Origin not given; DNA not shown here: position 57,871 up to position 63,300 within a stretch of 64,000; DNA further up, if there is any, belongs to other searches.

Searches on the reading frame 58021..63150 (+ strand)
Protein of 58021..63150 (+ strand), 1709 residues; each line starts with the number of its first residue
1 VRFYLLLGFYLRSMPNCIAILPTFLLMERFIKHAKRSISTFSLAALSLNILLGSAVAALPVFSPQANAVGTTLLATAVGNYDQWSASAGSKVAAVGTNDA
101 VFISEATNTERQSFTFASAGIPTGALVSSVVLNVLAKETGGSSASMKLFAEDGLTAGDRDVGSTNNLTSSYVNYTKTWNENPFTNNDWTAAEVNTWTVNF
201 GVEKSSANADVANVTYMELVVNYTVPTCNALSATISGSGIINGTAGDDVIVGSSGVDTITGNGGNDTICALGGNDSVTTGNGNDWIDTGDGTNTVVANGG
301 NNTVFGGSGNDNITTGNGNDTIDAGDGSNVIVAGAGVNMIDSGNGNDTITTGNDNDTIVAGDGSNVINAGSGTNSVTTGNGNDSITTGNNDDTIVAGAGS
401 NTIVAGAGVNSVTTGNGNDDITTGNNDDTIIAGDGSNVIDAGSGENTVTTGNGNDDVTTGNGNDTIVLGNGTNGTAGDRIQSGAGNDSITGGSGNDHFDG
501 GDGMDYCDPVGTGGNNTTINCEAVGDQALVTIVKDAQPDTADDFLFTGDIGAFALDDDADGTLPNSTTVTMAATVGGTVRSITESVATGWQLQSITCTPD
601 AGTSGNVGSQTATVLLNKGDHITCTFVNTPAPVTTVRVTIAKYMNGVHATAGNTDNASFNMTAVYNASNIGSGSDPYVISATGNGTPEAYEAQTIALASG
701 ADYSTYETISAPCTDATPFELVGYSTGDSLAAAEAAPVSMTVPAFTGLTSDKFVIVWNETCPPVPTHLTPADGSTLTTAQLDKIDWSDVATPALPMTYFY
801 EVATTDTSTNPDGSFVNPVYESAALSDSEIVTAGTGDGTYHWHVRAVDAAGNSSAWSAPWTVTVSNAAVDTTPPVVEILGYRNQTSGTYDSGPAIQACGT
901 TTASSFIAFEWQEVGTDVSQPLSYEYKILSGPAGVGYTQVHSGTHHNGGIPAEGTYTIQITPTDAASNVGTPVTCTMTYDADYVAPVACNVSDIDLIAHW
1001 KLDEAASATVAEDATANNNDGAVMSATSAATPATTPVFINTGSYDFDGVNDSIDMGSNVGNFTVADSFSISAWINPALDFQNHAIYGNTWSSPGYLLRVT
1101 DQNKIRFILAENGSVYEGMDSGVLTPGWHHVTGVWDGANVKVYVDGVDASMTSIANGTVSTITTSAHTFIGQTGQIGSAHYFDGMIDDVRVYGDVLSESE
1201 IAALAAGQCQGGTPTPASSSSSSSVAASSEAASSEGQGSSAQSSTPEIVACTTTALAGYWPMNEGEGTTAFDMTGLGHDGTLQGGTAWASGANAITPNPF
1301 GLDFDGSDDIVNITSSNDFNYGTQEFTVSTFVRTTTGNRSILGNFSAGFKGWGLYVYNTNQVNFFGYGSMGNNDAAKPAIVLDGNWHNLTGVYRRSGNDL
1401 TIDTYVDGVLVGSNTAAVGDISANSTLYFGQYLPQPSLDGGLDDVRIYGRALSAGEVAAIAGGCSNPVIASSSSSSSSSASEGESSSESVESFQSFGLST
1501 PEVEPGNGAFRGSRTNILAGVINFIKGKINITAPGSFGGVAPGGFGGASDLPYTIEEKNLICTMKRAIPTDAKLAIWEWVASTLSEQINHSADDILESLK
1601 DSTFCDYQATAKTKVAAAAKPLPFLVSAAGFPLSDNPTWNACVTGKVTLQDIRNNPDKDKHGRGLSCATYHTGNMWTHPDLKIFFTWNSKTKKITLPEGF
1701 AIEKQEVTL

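Call 52: search_protein_families(library=pfam, proteins=[window:58021-63150:+], max_evalue=0.001)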
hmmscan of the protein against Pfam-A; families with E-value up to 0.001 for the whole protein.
window:58021-63150:+ (1709 aa): 4 families
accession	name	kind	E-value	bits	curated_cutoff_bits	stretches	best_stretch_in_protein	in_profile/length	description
PF13385.13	Laminin_G_3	-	3.8e-43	147.7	27.6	2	1048-1202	2-151/151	Concanavalin A-like lectin/glucanases superfamily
PF00353.25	HemolysinCabind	-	2.5e-32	110.8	23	7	243-276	2-35/36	RTX calcium-binding nonapeptide repeat (4 copies)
PF24514.1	SpaA_4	-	1.9e-11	45.1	27.3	1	530-629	1-106/107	Prealbumin-like fold domain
PF02210.31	Laminin_G_2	-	2.3e-06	28.5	22.9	0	1128-1192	55-124/126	Laminin G domain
